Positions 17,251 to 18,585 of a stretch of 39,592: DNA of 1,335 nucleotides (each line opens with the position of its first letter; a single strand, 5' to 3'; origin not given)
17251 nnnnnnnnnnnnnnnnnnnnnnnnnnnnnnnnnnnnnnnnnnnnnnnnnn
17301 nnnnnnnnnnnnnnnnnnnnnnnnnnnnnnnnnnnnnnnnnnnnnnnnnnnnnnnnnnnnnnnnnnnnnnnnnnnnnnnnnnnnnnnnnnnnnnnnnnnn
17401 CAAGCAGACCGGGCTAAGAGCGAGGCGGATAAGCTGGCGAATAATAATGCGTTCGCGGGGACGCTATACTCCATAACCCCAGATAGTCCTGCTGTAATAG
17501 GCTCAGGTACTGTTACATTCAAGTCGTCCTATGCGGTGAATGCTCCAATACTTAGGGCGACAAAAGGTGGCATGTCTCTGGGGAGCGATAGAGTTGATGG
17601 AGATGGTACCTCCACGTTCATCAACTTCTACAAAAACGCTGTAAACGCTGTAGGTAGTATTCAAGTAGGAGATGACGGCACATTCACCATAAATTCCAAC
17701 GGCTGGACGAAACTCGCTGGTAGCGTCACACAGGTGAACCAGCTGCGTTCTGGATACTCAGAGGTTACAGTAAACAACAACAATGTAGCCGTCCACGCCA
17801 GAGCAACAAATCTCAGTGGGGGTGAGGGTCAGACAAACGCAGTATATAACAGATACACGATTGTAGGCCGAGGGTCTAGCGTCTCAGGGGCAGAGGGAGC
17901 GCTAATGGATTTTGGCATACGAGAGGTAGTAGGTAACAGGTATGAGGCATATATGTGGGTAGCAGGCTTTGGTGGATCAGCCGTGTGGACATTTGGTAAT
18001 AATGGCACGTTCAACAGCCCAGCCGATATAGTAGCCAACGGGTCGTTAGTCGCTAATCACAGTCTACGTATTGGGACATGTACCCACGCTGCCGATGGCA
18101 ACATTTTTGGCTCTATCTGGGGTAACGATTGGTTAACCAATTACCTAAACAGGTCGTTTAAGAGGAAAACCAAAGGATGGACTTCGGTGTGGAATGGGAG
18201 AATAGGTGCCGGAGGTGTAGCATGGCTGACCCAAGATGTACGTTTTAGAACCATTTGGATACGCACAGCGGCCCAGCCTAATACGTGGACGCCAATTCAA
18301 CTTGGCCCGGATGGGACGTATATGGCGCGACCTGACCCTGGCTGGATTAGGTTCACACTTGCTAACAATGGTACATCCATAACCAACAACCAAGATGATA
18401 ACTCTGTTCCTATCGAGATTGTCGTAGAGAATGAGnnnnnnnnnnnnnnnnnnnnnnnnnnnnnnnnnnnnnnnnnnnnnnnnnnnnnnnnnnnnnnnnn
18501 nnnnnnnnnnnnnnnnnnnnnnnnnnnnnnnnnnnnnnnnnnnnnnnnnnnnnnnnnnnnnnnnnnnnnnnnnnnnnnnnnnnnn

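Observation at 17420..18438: Mosaic tail fibre: T7-like N-terminal domain fused to an unrelated C-terminal receptor-binding region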

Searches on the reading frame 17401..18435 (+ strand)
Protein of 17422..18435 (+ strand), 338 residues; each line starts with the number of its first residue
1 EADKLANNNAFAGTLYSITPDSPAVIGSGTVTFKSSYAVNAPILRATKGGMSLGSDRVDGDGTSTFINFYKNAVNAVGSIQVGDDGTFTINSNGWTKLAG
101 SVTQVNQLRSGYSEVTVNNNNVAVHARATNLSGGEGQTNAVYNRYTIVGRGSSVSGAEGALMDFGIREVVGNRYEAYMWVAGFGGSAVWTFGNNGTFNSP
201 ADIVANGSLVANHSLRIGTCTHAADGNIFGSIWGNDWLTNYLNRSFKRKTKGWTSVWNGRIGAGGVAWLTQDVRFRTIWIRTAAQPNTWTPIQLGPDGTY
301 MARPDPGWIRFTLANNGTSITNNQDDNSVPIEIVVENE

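Call 4: search_dna_similar(query=window:17422-18435:+, collection=phages, mode=protein, max_rows=60, rows=spread)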
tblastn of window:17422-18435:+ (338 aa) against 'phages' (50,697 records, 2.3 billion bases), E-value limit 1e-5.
Records with a match: 227; places in all: 227; records where one place covers at least 80% of the query: 6.
Best place of each record, by identity: 90-95% 1; <60% 226.
By first word of the organism name: Escherichia 150; Yersinia 49; Enterobacteria 12; Teseptimavirus 7; Klebsiella 2; Salmonella 2; Enterobacter 2; Erwinia 2; Pectobacterium 1.
By host as written in the record: - 87; Yersinia pestis 38; Escherichia coli strain W3110 25; Escherichia coli 16; Escherichia coli rfaC 14; Escherichia coli K-12 5; Escherichia coli BL21 5; Escherichia coli B 4; and 21 more.
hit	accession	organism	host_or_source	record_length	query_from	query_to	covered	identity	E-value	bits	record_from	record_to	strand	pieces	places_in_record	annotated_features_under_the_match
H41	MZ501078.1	Escherichia phage JacobBurckhardt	Escherichia coli K-12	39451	1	338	100%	91.1%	0e+0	596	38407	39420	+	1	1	tail fiber protein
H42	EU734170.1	Yersinia phage Yepe2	Yersinia pestis A1122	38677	1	337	100%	27.2%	4e-16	85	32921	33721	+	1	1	17: gp17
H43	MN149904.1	Klebsiella phage 31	Klebsiella pneumoniae 36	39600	1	246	73%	29.1%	2e-14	80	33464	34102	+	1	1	tail fiber protein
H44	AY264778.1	Escherichia phage T7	-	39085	210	338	38%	47.3%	7e-29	123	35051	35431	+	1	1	gene 17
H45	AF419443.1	Escherichia phage T7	Escherichia coli strain W3110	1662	210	338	38%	46.5%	1e-28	121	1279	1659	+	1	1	17.0: tail fiber protein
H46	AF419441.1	Escherichia phage T7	Escherichia coli strain W3110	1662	210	338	38%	46.5%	4e-28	119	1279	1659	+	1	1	17.0: tail fiber protein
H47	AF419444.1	Escherichia phage T7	Escherichia coli strain W3110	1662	210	338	38%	46.5%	5e-28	119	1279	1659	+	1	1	17.0: tail fiber protein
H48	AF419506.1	Escherichia phage T7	Escherichia coli strain W3110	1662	210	338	38%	46.5%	6e-28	119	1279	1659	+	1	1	17.0: tail fiber protein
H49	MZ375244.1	Escherichia phage T7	-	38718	210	338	38%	46.5%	9e-28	119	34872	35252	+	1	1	tail fiber protein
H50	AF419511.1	Escherichia phage T7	Escherichia coli strain W3110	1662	210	338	38%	45.7%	1e-27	118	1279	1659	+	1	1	17.0: tail fiber protein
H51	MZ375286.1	Escherichia phage T7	-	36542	210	338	38%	45.7%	3e-27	118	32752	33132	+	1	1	tail fiber protein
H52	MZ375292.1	Escherichia phage T7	-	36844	210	338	38%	45.7%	5e-27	117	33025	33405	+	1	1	tail fiber protein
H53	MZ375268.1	Escherichia phage T7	-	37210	210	338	38%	45.7%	5e-27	117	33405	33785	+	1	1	tail fiber protein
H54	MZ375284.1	Escherichia phage T7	-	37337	210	338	38%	45.7%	5e-27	117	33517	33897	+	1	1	tail fiber protein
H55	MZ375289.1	Escherichia phage T7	-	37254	210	338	38%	45.7%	5e-27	117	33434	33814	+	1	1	tail fiber protein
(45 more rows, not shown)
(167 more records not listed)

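Call 13: search_protein_families(library=pfam, proteins=[window:17422-18435:+], max_evalue=0.1)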
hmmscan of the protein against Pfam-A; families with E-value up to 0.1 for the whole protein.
window:17422-18435:+ (338 aa): 1 family
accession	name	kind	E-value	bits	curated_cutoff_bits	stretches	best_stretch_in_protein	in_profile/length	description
PF20744.3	gp37_trimer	-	2.1e-06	28.1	21.7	1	202-246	50-94/95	Tail fibre protein gp37 trimerization region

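Call 14: find_homologous_proteins(query=window:17422-18435:+, max_evalue=0.001)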
Query window:17422-18435:+ (338 aa): 5 proteins with E <= 0.001 among 2750 candidates.
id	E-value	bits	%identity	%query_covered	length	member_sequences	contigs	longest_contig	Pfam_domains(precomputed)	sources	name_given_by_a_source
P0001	3.6e-31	127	41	76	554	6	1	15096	PF03906.21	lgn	-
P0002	3.3e-29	120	40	79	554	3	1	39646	PF03906.21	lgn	-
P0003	1.6e-23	102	44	38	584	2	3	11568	PF05662.20,PF03906.21,PF20744.4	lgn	-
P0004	9.6e-18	83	40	34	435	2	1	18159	PF03906.21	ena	-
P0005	4.5e-17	80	29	100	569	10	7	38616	PF03906.21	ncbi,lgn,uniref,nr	ncbi:tail fiber protein [Yersinia phage Yep-phi]|uniref:Tail fiber protein n=2 Tax=Berlinvirus Yepf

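Call 25: search_protein_representatives(protein=window:17422-18435:+)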
Query: 338 residues. Proteins with E-value up to 0.001 (for the whole library): 29; up to 1e-10: 16; up to 1e-30: 1. The best 29 are listed.
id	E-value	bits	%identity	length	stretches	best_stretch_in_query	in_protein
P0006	3.2e-81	289.7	48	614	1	1-336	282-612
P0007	5.8e-27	111.3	45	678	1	199-337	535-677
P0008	3.0e-25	105.7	44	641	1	211-338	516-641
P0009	2.2e-23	99.5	39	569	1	1-225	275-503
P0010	1.8e-21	93.3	52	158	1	245-338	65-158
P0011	2.9e-20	89.3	33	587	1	1-338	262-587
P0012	7.1e-20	88.0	50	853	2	250-338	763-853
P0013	1.5e-18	83.7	45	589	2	243-338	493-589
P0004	3.1e-18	82.7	41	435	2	223-337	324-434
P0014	6.2e-18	81.6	34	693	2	129-338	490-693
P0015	4.3e-17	78.9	41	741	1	186-338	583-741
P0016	2.3e-16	76.5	39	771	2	208-338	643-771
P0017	1.0e-15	74.3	45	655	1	245-338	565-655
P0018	2.7e-15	73.0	47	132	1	220-337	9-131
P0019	8.6e-14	68.0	49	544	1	242-338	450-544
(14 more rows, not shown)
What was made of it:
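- Tried and rejected: The exhaustive representative search (call 25) is the census I rely on.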

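Call 29: find_homologous_proteins(query=A4, max_evalue=0.001)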
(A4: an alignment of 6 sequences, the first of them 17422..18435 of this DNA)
Query A4 (6 sequences) (338 aa, profile of the alignment): 6 proteins with E <= 0.001 among 8000 candidates.
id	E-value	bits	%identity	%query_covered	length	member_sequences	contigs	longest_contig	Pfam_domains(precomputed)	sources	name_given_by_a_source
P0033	3.6e-90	321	27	79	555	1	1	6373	PF03906.21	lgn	-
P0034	2.6e-76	275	33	25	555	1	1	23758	PF03906.21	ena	-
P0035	1.9e-56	210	31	22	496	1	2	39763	PF03906.21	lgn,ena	-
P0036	1.1e-29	122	29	33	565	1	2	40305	PF13884.12,PF03906.21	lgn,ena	-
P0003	2.1e-6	46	44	38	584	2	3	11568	PF05662.20,PF03906.21,PF20744.4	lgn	-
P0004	2.5e-4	39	40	34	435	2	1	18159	PF03906.21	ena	-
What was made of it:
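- Tried and rejected: A run with a distal-half profile mostly returned a side family (call 29).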

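Call 30: find_related_loci(query=window:17422-18435:+, collection=viral_contigs, flank=3000)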
Query window:17422-18435:+ (338 aa) in viral_contigs; peptide patterns used: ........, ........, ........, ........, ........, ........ (x = any residue, [..] = any of these).
33 stretches matched a pattern, but none encodes a relative of the query by tblastn (E <= 1e-3).
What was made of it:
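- Tried and rejected: IMG/VR scan for close relatives of the distal half: none (call 30).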

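Call 31: find_encoding_contigs(protein=P0002, flank=3000, max_places=2)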
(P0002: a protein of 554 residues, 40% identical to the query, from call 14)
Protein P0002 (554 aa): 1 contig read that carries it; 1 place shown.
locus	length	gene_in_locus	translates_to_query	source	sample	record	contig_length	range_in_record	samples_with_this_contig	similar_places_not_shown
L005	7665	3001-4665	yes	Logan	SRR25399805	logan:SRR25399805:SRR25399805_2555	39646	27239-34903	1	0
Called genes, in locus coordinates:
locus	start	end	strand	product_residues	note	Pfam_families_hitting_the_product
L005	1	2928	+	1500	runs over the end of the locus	PF01464:SLT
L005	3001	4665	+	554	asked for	PF03906:Phage_T7_tail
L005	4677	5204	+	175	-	PF02413:Caudo_TAP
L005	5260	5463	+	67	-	PF10746:Phage_holin_2_2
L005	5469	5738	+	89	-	PF11123:DNA_Packaging_2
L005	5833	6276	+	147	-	PF03245:Phage_lysis (weak)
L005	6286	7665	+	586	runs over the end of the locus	PF22530:Terminase-T7_RNaseH-like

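Call 39: get_annotated_region(hit=H43, flank=2500)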
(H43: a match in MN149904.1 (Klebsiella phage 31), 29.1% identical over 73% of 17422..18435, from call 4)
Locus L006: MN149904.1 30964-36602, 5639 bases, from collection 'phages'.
description: Klebsiella phage 31, complete genome.
organism: Klebsiella phage 31 (NCBI taxid 2601667)
taxonomy: Viruses; Duplodnaviria; Heunggongvirae; Uroviricota; Caudoviricetes; Autographiviridae; Studiervirinae; Teetrevirus
host: Klebsiella pneumoniae 36; source: -; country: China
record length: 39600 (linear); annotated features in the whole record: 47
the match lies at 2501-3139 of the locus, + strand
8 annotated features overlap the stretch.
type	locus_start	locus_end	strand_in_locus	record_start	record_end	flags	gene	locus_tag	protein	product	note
CDS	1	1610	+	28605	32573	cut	-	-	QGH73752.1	hypothetical protein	-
CDS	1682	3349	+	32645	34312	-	-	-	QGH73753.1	tail fiber protein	-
CDS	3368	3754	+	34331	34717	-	-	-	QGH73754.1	hypothetical protein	-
CDS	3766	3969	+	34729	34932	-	-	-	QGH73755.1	class II holin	-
CDS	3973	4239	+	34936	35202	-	-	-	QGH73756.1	DNA packaging protein A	DNA packaging protein A, T7-like gp18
CDS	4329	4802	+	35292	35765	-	-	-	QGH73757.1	endopeptidase Rz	-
CDS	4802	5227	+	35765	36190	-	-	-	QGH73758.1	endonuclease VII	-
CDS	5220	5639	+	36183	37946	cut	-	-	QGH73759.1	DNA packaging protein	-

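Call 49: predict_structure(alignment_id=A5)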
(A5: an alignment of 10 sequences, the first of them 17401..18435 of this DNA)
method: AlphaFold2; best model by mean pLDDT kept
length: 345 residues; sequences in the alignment: 10
mean_pLDDT: 42.2   pTM: 0.24
mean pLDDT of the five models: 42.2, 41.7, 40.6, 38.6, 34.4
residues with pLDDT >= 90: 0; 70-90: 8; 50-70: 86; < 50: 251
segments of 3 or more residues with pLDDT < 50: 1-8, 10-13, 26-39, 42-183, 186-195, 202-204, 206-260, 278-281, 342-345
pLDDT, mean of each block of 10 residues (from residue 1): 44 50 48 42 35 27 33 34 35 35 32 31 36 34 32 33 40 44 47 47 44 29 30 30 27 35 53 52 61 69 64 67 61 55 45
secondary structure, 60 per line:
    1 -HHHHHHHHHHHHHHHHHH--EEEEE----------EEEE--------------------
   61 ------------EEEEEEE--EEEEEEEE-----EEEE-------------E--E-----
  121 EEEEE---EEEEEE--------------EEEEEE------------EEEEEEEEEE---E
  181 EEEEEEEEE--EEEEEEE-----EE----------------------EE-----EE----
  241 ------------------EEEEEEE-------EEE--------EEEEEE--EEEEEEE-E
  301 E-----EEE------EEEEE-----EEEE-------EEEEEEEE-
elements in order: H2-19 E22-26 E37-40 E73-79 E82-89 E95-98 E121-125 E129-134 E149-154 E167-176 E180-189 E192-198 E259-265 E273-275 E284-289 E292-298 E307-309 E316-320 E326-329 E337-344

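Call 75: find_encoding_contigs(protein=P0006, flank=4000, max_places=2)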
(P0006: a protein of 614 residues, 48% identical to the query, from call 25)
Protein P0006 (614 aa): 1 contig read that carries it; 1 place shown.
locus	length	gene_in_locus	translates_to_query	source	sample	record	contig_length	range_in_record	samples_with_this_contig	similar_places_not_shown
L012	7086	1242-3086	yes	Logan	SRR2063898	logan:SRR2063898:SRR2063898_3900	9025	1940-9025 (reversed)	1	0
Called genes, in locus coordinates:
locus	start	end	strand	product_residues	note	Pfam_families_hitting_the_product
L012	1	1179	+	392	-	?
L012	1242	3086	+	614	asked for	PF03906:Phage_T7_tail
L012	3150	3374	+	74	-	PF10746:Phage_holin_2_2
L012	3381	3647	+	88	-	PF11123:DNA_Packaging_2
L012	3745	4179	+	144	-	-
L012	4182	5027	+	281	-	-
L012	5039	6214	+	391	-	-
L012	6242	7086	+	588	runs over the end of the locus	PF22530:Terminase-T7_RNaseH-like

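Call 81: search_protein_families(library=pfam, proteins=[L006:3368-3751:+, L005:4677-5201:+], max_evalue=0.01)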
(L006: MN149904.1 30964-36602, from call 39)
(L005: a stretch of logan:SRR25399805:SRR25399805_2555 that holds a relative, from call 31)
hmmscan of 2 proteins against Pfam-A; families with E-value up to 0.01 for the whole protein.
L006:3368-3751:+ (128 aa): 0 families

L005:4677-5201:+ (175 aa): 1 family
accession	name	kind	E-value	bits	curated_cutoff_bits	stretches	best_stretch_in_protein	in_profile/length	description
PF02413.22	Caudo_TAP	-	3.6e-10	40.5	22.1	1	44-173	3-131/131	Caudovirales tail fibre assembly protein, lambda gpK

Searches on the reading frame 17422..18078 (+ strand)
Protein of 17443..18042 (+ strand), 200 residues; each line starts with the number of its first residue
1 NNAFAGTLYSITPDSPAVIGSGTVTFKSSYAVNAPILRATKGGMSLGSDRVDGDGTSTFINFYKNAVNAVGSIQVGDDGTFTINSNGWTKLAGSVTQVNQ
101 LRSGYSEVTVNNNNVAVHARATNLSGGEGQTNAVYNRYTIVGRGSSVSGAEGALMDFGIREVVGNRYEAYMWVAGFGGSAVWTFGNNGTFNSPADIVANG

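Call 46: search_dna_similar(query=window:17443-18042:+, collection=phages, mode=protein, max_rows=40, max_evalue=0.001)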
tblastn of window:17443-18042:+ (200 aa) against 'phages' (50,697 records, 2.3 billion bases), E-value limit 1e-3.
Records with a match: 4; places in all: 4; records where one place covers at least 80% of the query: 2.
Best place of each record, by identity: 90-95% 1; <60% 3.
By first word of the organism name: Escherichia 2; Klebsiella 2.
By host as written in the record: Escherichia coli K-12 1; Escherichia coli 1; Klebsiella pneumoniae 36 1; Klebsiella pneumoniae 1.
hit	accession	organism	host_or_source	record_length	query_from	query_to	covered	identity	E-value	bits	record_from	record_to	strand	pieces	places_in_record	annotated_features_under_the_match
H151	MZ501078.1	Escherichia phage JacobBurckhardt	Escherichia coli K-12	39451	1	200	100%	90.0%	2e-102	328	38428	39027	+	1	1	tail fiber protein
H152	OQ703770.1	Escherichia phage PGX1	Escherichia coli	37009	1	190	95%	44.4%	9e-28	115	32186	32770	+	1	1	tail fiber protein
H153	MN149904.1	Klebsiella phage 31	Klebsiella pneumoniae 36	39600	129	190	31%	45.2%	7e-8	57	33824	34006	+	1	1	tail fiber protein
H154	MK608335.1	Klebsiella phage Patroon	Klebsiella pneumoniae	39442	129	190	31%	45.2%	1e-7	57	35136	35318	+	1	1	tail fiber protein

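Call 48: get_annotated_region(hit=H152, flank=2500)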
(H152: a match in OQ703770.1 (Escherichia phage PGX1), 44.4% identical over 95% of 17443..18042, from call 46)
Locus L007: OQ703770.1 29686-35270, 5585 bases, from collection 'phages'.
description: Escherichia phage PGX1, complete genome.
organism: Escherichia phage PGX1 (NCBI taxid 3038274)
taxonomy: Viruses
host: Escherichia coli; source: sewage water; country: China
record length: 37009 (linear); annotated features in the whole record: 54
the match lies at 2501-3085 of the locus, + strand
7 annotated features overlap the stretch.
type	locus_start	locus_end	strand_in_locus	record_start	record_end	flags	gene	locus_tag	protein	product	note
CDS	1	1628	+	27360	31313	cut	-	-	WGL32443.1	internal virion protein with endolysin domain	-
CDS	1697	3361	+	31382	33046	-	-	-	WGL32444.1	tail fiber protein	-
CDS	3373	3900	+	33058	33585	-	-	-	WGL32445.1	tail fiber protein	-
CDS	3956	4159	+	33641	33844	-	-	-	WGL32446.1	type II holin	-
CDS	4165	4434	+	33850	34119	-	-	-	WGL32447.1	terminase small subunit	-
CDS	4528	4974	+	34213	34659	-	-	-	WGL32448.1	Rz-like spanin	-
CDS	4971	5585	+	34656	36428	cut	-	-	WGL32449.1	terminase large subunit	-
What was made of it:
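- Closest known: PGX1-type Teseptimavirus fibres. Different: The window has a T7-type tip and no chaperone gene (calls 31, 48, 81).
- A Caudo_TAP gene follows PGX1-type fibres (calls 31, 48, 81).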

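Call 62: search_protein_families(library=phrogs, proteins=[window:17443-18042:+], max_evalue=0.01)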
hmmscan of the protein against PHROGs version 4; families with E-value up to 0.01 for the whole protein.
window:17443-18042:+ (200 aa): 0 families

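Call 63: search_solved_structures(query=A6, max_evalue=10, show_alignments=1)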
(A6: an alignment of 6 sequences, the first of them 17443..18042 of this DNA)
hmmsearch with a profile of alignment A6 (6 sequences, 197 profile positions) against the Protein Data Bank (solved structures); distinct sequences matched with E-value up to 10: 1.
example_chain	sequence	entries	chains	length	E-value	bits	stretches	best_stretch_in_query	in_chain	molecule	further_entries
3c8g_A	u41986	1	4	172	0.92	12.7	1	75-123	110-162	Putative transcriptional regulator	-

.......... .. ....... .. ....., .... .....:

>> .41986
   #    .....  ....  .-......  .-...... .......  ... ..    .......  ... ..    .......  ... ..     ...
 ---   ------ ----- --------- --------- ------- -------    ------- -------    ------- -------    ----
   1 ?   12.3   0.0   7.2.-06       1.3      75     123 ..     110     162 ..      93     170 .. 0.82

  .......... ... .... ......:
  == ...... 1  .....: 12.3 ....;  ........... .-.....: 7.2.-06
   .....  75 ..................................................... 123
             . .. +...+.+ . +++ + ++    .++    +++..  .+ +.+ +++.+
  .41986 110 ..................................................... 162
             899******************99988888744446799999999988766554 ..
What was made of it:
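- On T7/T3-type distal half-fibre (PDB 4A0T): The middle profile does not hit the T7 chains in PDB (call 63).
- Tried and rejected: Profile of the middle against PDB: only a chance hit at E 0.92 (call 63).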

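Call 66: find_homologous_proteins(query=A6, max_evalue=0.001)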
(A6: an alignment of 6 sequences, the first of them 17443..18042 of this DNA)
Query A6 (6 sequences): 5635 candidates shared short words with the query, none scored E <= 0.001.
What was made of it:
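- Tried and rejected: A run with the middle-segment profile returned nothing, although known members exist in the collection (call 66).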

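Call 76: predict_structure(alignment_id=A8)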
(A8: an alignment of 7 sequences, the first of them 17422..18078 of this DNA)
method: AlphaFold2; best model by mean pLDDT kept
length: 219 residues; sequences in the alignment: 7
mean_pLDDT: 34.5   pTM: 0.29
mean pLDDT of the five models: 34.5, 32.2, 32.1, 31.3, 30.3
residues with pLDDT >= 90: 0; 70-90: 0; 50-70: 0; < 50: 219
segments of 3 or more residues with pLDDT < 50: 1-219
pLDDT, mean of each block of 10 residues (from residue 1): 42 32 26 26 26 29 35 36 41 37 27 32 32 36 39 39 44 43 42 38 31 25
secondary structure, 60 per line:
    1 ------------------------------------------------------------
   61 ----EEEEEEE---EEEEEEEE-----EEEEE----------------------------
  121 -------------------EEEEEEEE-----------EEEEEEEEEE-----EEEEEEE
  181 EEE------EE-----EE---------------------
elements in order: E65-71 E75-82 E88-92 E140-147 E159-168 E174-183
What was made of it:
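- On T7/T3-type distal half-fibre (PDB 4A0T): Fold-level similarity could not be assessed, because the AF2 models had pLDDT 42 and 34.5 (calls 49, 76).
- It could still be structurally homologous to the T7 middle despite the absence of sequence signal, because both AF2 monomer models failed (calls 49, 76).
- Tried and rejected: Two AlphaFold2 monomer predictions gave mean pLDDT 42 and 34.5: aa 255-599 with 10 sequences (call 49) and aa 262-480 with 7 sequences (call 76).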

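Call 81: search_protein_families(library=pfam, proteins=[L007:3373-3897:+], max_evalue=0.01)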
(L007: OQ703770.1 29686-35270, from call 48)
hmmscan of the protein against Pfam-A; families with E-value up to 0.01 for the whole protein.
L007:3373-3897:+ (175 aa): 1 family
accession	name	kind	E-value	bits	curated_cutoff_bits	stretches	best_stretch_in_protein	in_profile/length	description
PF02413.22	Caudo_TAP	-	4.9e-10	40.1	22.1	1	44-173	3-131/131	Caudovirales tail fibre assembly protein, lambda gpK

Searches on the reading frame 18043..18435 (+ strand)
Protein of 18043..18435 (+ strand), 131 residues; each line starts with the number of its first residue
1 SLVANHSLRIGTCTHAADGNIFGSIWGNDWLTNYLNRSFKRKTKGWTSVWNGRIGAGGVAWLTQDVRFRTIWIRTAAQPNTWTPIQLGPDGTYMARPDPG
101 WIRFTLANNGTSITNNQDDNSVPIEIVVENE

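Call 62: search_protein_families(library=phrogs, proteins=[window:18043-18435:+], max_evalue=0.01)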
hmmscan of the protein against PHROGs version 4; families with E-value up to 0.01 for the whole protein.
window:18043-18435:+ (131 aa): 1 family
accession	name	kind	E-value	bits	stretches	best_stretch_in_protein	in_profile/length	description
phrog_4242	-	tail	1.7e-15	58.4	1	27-130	520-627/628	tail fiber protein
